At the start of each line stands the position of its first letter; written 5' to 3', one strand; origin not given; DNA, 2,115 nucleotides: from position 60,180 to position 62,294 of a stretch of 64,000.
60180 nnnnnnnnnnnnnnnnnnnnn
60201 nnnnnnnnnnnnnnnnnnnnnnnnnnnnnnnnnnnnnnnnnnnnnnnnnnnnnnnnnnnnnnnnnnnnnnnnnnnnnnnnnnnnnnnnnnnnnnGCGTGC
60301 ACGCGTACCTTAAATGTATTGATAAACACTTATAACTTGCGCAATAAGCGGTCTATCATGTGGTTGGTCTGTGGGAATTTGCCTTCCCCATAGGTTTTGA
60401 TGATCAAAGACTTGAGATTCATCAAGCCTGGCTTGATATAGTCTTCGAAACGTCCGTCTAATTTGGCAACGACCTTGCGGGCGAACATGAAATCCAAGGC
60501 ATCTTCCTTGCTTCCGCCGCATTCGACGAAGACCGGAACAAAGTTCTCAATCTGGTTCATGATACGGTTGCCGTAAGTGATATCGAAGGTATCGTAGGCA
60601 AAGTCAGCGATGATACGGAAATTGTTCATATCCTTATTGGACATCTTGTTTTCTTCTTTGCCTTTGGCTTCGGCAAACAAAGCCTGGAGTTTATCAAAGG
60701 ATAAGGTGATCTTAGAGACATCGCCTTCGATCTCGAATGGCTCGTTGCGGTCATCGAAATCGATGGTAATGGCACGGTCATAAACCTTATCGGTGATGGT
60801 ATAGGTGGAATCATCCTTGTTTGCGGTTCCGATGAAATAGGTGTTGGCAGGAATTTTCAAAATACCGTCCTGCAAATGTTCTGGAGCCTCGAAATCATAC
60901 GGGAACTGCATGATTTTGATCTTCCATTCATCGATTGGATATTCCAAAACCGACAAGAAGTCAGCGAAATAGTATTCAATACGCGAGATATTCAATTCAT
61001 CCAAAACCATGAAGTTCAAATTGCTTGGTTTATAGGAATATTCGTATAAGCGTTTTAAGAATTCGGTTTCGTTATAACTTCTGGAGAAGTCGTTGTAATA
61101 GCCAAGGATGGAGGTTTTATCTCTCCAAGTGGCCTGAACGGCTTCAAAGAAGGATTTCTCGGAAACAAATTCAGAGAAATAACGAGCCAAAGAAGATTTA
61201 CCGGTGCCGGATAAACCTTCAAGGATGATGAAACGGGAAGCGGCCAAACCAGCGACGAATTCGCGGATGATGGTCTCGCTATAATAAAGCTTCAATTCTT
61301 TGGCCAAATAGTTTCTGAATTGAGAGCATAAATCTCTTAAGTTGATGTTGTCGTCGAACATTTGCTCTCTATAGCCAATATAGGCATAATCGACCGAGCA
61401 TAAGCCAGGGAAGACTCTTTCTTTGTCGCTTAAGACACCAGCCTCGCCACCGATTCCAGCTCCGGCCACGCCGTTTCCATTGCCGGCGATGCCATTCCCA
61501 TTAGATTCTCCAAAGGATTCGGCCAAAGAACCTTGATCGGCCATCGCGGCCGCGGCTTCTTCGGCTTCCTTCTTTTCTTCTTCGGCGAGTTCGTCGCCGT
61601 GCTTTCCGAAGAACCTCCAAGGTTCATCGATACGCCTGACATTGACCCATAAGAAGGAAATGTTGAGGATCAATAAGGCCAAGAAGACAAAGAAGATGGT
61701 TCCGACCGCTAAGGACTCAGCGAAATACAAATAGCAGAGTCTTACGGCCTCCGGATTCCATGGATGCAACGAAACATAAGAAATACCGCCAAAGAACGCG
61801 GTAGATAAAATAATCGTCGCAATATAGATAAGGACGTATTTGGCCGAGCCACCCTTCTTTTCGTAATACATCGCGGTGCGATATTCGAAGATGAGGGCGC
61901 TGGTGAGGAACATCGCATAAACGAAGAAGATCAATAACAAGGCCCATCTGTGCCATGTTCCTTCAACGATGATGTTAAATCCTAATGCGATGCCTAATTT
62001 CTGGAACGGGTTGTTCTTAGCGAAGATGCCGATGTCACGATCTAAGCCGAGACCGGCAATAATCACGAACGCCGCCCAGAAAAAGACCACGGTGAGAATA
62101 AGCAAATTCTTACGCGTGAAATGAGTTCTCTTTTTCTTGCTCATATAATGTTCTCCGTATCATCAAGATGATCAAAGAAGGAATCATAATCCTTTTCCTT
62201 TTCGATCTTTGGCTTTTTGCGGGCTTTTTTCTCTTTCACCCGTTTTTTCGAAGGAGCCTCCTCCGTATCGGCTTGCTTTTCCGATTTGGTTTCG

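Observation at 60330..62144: McrB-family GTPase fused to an N-terminal four-helix transmembrane domain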

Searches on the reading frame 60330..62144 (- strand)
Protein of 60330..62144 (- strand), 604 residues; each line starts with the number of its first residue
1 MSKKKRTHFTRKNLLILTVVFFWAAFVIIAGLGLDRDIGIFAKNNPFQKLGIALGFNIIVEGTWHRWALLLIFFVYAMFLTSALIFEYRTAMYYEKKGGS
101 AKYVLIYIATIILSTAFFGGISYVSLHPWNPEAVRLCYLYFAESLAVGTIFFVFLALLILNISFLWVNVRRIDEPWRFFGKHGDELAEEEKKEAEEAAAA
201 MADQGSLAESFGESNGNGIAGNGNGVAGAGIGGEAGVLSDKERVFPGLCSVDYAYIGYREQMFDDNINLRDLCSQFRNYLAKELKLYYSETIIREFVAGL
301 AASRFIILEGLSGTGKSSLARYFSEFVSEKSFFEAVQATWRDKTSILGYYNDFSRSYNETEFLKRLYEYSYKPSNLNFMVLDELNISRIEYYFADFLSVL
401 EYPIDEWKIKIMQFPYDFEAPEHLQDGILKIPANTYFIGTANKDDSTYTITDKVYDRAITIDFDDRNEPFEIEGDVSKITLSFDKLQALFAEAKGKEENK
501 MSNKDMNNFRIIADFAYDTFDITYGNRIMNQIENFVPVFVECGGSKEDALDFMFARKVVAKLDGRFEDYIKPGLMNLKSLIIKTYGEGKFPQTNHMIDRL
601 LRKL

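Call 3: search_protein_families(library=pfam, proteins=[window:60330-62144:-], max_evalue=0.01)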
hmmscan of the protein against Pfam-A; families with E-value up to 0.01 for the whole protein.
window:60330-62144:- (604 aa): 2 families
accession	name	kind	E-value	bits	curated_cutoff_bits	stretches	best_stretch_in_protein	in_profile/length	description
PF07728.20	AAA_5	-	0.00065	20.2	22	1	306-457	2-138/139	AAA domain (dynein-related subfamily)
PF13191.12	AAA_16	-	0.0095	16.9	32.6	0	303-333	24-55/167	AAA ATPase domain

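Call 4: search_protein_families(library=padloc, proteins=[window:60330-62144:-], max_evalue=0.01)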
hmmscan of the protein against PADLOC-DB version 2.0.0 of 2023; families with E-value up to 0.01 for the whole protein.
window:60330-62144:- (604 aa): 3 families
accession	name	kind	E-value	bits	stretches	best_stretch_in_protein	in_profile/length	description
PDLC04547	PDC-M26A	-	1.2e-37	127.9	2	268-402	298-431/724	-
PDLC04690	PDC-M51B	-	0.003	15.3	1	304-329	3-28/191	-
PDLC02911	VakA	-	0.0039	15.8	1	304-326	3-25/163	-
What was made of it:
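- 60330..61424 (-): Residues 241-604 plus the stop codon: McrB-type AAA+ NTPase domain. It carries Walker A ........, Walker B LDE, the NxD signature N442-K-D444 and R457. PADLOC PDC-M26A matches at E 1.2e-37 (call 4).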

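Call 5: search_protein_families(library=ncbifam, proteins=[window:60330-62144:-], max_evalue=0.01)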
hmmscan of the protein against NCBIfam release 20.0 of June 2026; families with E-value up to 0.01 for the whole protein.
window:60330-62144:- (604 aa): 0 families

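Call 6: search_solved_structures(query=window:60330-62144:-, max_evalue=1, show_alignments=3)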
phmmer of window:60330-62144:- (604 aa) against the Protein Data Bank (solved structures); distinct sequences matched with E-value up to 1: 1.
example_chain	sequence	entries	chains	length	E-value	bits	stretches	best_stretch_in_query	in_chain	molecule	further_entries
6hz4_A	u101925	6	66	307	0.00055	21.7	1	286-460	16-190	5-methylcytosine-specific restriction enzyme B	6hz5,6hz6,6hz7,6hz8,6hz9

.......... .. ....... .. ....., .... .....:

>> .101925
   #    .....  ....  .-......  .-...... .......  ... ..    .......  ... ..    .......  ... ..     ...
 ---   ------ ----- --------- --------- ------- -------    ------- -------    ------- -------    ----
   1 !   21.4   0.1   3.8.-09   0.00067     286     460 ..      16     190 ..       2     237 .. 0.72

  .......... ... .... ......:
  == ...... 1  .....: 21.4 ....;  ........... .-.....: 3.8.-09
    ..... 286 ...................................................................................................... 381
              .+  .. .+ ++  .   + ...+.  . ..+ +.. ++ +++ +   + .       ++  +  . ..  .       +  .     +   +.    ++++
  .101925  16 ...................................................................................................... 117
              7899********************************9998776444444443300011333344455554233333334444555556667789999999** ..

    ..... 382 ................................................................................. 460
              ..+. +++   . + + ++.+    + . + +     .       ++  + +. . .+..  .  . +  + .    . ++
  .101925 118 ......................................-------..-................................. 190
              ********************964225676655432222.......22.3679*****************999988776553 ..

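Call 8: find_homologous_proteins(query=window:60330-62144:-, max_evalue=0.001)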
Query window:60330-62144:- (604 aa): 3068 proteins with E <= 0.001 among 8000 candidates; the best 120 are listed.
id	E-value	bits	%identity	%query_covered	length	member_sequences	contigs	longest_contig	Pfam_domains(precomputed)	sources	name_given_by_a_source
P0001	0.0e+0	1364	100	100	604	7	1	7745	-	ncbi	-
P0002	0.0e+0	1221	86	100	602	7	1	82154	-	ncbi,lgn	-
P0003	0.0e+0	1118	80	100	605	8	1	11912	-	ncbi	-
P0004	0.0e+0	1114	80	100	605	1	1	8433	-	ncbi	-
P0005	0.0e+0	1091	78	100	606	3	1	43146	-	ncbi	-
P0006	0.0e+0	1074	77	100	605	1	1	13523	-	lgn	-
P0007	1.4e-271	920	68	99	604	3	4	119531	-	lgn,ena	-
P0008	5.6e-263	892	66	99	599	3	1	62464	-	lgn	-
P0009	9.4e-259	878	65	99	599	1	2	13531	-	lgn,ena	-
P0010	1.4e-234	798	60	99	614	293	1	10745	-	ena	-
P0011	1.9e-234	798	58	99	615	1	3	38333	-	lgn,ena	-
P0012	2.5e-234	797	58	99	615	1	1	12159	-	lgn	-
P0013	1.4e-233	795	58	99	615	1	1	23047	-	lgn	-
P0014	4.7e-233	793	58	99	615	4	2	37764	-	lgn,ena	-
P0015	5.6e-233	793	58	99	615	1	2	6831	-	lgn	-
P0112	1.4e-212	725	55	99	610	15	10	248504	-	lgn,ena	-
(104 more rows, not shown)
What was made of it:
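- Checked: The gene is real: more than 3068 database proteins match it, and the top 120 are full-length at 53-100% identity (call 8).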

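Call 10: find_related_loci(query=window:60330-62144:-, collection=genome_contigs, flank=8000)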
Query window:60330-62144:- (604 aa) in genome_contigs; peptide patterns used: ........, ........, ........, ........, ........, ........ (x = any residue, [..] = any of these).
600 stretches matched a pattern (row limit reached: there are more); 102 encode a relative of the query (tblastn E <= 1e-3); the best 80 are kept; 80 distinct loci.
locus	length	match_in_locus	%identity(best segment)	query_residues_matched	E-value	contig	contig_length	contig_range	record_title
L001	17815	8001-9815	80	1-604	0e+0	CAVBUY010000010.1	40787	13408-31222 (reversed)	Alistipes shahii isolate H07663-L1_cleanbin_000029 genome assembly, contig: Spades_H07663-L1_contig_544, whole genome sh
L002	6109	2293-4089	80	1-598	0e+0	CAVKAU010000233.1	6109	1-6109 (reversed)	bacterium isolate H07658-L1_cleanbin_000015 genome assembly, contig: Spades_H07658-L1_contig_3197, whole genome shotgun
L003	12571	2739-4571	55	6-604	0e+0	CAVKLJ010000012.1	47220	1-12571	Lachnospiraceae bacterium isolate H07689-L1_cleanbin_000018 genome assembly, contig: Spades_H07689-L1_contig_370, whole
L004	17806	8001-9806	54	5-603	0e+0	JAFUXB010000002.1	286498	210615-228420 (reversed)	MAG: Bacilli bacterium isolate RGIG4904 Roe_deer_Rumen-2__c4431, whole genome shotgun sequence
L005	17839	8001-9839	55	4-604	0e+0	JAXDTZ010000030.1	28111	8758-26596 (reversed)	MAG: Candidatus Enteromonas sp. isolate SUG2459 k141_3901555, whole genome shotgun sequence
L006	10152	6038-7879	53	1-604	0e+0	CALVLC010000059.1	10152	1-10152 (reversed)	MAG: uncultured Bacilli bacterium isolate E22__bin81 genome assembly, contig: E22__k127_4874944, whole genome shotgun se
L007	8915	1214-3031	53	4-604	0e+0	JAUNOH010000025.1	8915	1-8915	MAG: Bacillota bacterium isolate S34M_St_12 NODE_4994_length_8915_cov_25.613883, whole genome shotgun sequence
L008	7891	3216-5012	53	5-603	0e+0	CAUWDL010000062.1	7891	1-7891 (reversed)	MAG: uncultured Bacilli bacterium isolate SRS15957007__bin16 genome assembly, contig: SRS15957007_NODE_4954_length_7891_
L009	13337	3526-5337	51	3-603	0e+0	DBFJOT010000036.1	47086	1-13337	MAG TPA_asm: Candidatus Onthovivens sp. isolate MAG8465 contig36, whole genome shotgun sequence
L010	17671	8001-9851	55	3-604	0e+0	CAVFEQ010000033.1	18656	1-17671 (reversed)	Paludibacteraceae bacterium isolate G02652-L1_cleanbin_000026 genome assembly, contig: Spades_G02652-L1_contig_1816, who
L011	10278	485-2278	50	5-603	0e+0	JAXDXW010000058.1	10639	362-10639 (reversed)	MAG: Candidatus Onthovivens sp. isolate SUG2468 k141_3019751, whole genome shotgun sequence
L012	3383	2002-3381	63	5-468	0e+0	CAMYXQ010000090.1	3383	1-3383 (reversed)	MAG TPA_asm: uncultured Bacillales bacterium isolate SRR10912534_bin.23_metaWRAP_v1.3_MAG genome assembly, contig: ERZ14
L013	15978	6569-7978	63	138-604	0e+0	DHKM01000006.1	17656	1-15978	MAG TPA_asm: Bacillales bacterium UBA4694 UBA4694_contig_10246, whole genome shotgun sequence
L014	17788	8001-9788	48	3-603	1e-174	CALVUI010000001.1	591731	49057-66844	MAG: uncultured Bacilli bacterium isolate BRZ_RV__bin55 genome assembly, contig: BRZ_RV__NODE_1_length_591731_cov_14.195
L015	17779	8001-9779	46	3-603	3e-166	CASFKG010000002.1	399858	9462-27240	uncultured bacterium isolate A73_L2_314314_idba_bin.126 genome assembly, contig: A73_L2_314314_idba_bin.126.fa_scaffold_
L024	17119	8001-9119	60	233-604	2e-151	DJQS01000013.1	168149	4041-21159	MAG TPA_asm: Bacillales bacterium UBA6380 UBA6380_contig_415, whole genome shotgun sequence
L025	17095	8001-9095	60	240-603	6e-145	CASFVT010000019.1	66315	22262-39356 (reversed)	uncultured Firmicutes bacterium isolate Batch6_idba_bin.581 genome assembly, contig: Batch6_idba_bin.581.fa_k87_11457928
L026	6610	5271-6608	53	3-434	9e-133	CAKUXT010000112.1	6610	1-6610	MAG: uncultured Bacilli bacterium isolate REFINED_METABAT215_TOP10_CONTIGS_1500_ASSEMBLY_K77_MERGED__Hadza_MoBio_hadza-I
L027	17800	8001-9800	78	1-598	0e+0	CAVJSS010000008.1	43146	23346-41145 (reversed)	uncultured Eubacteriales bacterium isolate H07682-L1_cleanbin_000032 genome assembly, contig: Spades_H07682-L1_contig_56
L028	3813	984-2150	51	220-604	2e-122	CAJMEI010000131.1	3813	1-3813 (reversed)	MAG TPA_asm: uncultured Catabacter sp. isolate ERR321607-bin.33 genome assembly, contig: NODE_12122_length_3813_cov_3.67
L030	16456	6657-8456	36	4-604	8e-118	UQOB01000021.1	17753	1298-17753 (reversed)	uncultured Mollicutes bacterium isolate UMGS482 genome assembly, contig: NODE_364_length_17753_cov_5.83196, whole genome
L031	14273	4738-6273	38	56-604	1e-113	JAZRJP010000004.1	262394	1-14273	MAG: Christensenellaceae bacterium isolate T1900045464_YK20190155.MAGScoT_cleanbin_000007 SGB_7206_k141_2079616, whole g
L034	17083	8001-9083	49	244-604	2e-109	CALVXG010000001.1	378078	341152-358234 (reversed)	MAG: uncultured Clostridia bacterium isolate BRZ_HT__bin55 genome assembly, contig: BRZ_HT__NODE_21_length_378078_cov_11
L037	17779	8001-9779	37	3-604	1e-108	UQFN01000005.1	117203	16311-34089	uncultured Mollicutes bacterium isolate UMGS236 genome assembly, contig: NODE_40_length_117203_cov_60.266526, whole geno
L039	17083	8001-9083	49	244-604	3e-108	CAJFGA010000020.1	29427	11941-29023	uncultured Clostridia bacterium isolate Chicken_11_mag_6 genome assembly, contig: MAGpy_11413_11_idba_bin_6_fascaffold_2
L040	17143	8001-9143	48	224-604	1e-107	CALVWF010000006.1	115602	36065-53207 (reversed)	MAG: uncultured Clostridia bacterium isolate BRZ_FL__bin20 genome assembly, contig: BRZ_FL__NODE_291_length_115602_cov_1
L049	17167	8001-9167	43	228-604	3e-87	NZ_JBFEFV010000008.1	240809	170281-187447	Brevibacillus sp. 179-C8.1 HS NODE_8_length_240809_cov_182.519212, whole genome shotgun sequence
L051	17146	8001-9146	41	224-604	3e-86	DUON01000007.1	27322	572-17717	MAG TPA_asm: Clostridiales bacterium isolate AS08sgBPME_178 115404_AS08, whole genome shotgun sequence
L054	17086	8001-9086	42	242-604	3e-82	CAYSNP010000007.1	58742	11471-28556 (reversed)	MAG TPA_asm: uncultured Christensenellaceae bacterium isolate binchicken_co139_91 genome assembly, contig: NODE_578_leng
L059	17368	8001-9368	37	153-602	2e-79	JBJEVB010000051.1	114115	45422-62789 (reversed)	MAG: Candidatus Coproplasma sp. isolate LOHA06_bin.027 NODE_57_length_114115_cov_38.824706, whole genome shotgun sequenc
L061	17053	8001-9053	45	266-604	1e-78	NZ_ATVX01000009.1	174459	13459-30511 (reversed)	Butyrivibrio sp. VCB2006 G613DRAFT_scaffold00009.9_C, whole genome shotgun sequence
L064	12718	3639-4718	41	245-604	1e-78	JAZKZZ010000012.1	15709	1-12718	MAG: Bacilli bacterium isolate T1900045082_TC20190076.MAGScoT_cleanbin_000019 SGB_4666_k141_2038595, whole genome shotgu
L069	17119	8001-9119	41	239-604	3e-78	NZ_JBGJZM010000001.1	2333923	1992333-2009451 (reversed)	Ectobacillus sp. sgz5001026 Scaffold1, whole genome shotgun sequence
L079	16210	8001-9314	35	139-588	1e-76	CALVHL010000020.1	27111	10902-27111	MAG: uncultured Clostridia bacterium isolate BRZ_GG__bin81 genome assembly, contig: BRZ_GG__NODE_2404_length_27111_cov_1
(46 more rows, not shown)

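Call 20: search_solved_structures(query=A1, max_evalue=1, show_alignments=2)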
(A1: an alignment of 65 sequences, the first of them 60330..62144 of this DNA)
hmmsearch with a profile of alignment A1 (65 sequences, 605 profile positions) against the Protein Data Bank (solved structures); distinct sequences matched with E-value up to 1: 3.
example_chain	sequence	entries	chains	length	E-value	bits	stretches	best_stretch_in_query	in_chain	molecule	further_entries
6hz4_A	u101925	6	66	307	0.33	12.6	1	285-458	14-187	5-methylcytosine-specific restriction enzyme B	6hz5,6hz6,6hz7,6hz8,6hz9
7zl9_A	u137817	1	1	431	0.43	12.2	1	21-123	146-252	Hydroxycarboxylic acid receptor 2,Soluble cytochrome b562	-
8z5s_x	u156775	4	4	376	0.93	11.1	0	104-198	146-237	Flagellar biosynthetic protein FlhB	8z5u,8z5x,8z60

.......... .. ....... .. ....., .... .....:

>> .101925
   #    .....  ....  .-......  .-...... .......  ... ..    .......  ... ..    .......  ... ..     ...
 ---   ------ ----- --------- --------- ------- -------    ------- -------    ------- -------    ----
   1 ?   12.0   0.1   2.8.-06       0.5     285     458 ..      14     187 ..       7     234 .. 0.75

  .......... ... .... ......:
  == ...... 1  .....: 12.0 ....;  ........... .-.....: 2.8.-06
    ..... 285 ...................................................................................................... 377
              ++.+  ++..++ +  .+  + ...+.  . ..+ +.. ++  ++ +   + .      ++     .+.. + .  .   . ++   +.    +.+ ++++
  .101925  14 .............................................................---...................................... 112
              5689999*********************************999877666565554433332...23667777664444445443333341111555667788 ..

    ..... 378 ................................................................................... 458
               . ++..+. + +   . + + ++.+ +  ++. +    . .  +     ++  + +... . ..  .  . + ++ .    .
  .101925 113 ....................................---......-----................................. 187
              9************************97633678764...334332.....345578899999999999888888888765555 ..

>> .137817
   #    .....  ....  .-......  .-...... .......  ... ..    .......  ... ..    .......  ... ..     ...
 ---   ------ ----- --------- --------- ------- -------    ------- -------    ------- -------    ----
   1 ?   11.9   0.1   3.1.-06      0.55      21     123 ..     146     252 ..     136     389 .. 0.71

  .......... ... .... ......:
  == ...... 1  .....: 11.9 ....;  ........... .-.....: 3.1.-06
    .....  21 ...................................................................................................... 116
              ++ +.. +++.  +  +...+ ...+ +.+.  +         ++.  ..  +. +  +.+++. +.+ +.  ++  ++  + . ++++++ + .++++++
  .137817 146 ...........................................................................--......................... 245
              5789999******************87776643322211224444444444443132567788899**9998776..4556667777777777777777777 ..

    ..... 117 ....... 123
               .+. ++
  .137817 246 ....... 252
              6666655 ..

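Call 31: predict_structure(alignment_id=A1)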
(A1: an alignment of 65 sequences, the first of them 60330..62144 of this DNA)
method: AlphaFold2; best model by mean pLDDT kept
length: 604 residues; sequences in the alignment: 65
mean_pLDDT: 77.2   pTM: 0.58
mean pLDDT of the five models: 77.2, 75.7, 75.6, 75.5, 74.9
residues with pLDDT >= 90: 183; 70-90: 254; 50-70: 96; < 50: 71
segments of 3 or more residues with pLDDT < 50: 1-6, 178-180, 211-238, 337-358, 386-390, 445-448
pLDDT, mean of each block of 10 residues (from residue 1): 50 87 94 81 84 80 79 93 89 79 89 91 84 87 93 90 75 51 57 69 55 33 27 42 66 80 89 93 89 94 88 77 90 56 35 44 82 90 58 65 79 59 75 88 58 77 80 86 95 93 90 88 81 95 94 90 74 90 91 90 82
secondary structure, 60 per line:
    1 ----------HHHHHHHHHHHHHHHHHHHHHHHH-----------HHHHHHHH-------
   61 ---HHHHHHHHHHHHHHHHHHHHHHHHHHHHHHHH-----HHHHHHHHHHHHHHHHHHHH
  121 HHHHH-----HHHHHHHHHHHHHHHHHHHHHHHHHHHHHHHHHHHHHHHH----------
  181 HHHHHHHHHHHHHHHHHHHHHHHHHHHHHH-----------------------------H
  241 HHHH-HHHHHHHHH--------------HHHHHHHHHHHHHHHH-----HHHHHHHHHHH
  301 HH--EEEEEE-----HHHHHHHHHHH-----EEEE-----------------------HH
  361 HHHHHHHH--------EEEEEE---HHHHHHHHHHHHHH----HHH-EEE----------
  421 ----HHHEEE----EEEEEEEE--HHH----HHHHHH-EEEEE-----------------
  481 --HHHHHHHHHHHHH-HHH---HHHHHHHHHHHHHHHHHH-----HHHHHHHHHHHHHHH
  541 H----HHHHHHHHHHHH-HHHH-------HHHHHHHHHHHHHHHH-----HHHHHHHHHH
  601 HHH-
elements in order: H11-34 H46-53 H64-95 H101-125 H131-170 H181-210 H240-244 H246-254 H269-284 H290-302 E305-310 H316-326 E332-335 H359-368 E377-382 H386-399 E408-410 E428-430 E435-442 H452-457 E459-463 H483-495 H503-520 H526-541 H546-557 H559-562 H570-585 H591-603
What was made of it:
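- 61425..61634 (-): Residues 171-240: tether made of an acidic helix (181-210), a conserved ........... motif and a Gly/Asn/Ser-rich disordered segment. AF2 pLDDT below 50 for residues 211-238 (call 31).
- Checked: AlphaFold2 models them as helices 11-34, 64-95, 101-125 and 131-170, with block pLDDT mostly 79-94 (call 31). It is modelled as disordered, with pLDDT below 50 for residues 211-238 (call 31).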

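Call 78: search_dna_similar(query=window:60330-62144:-, collection=phages, mode=protein, max_rows=10)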
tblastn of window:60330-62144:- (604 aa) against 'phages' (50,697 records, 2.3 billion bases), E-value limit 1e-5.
Records with a match: 2; places in all: 2; records where one place covers at least 80% of the query: 0.
Best place of each record, by identity: <60% 2.
By first word of the organism name: Bacteriophage 2.
By host as written in the record: - 2.
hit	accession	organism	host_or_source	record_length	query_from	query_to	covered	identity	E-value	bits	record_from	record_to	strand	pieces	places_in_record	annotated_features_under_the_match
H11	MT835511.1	Bacteriophage sp.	human fecal samples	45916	268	564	49%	35.0%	5e-47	184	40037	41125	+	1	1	record has no annotation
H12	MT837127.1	Bacteriophage sp.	human fecal samples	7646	293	471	30%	26.5%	5e-12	75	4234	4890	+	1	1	record has no annotation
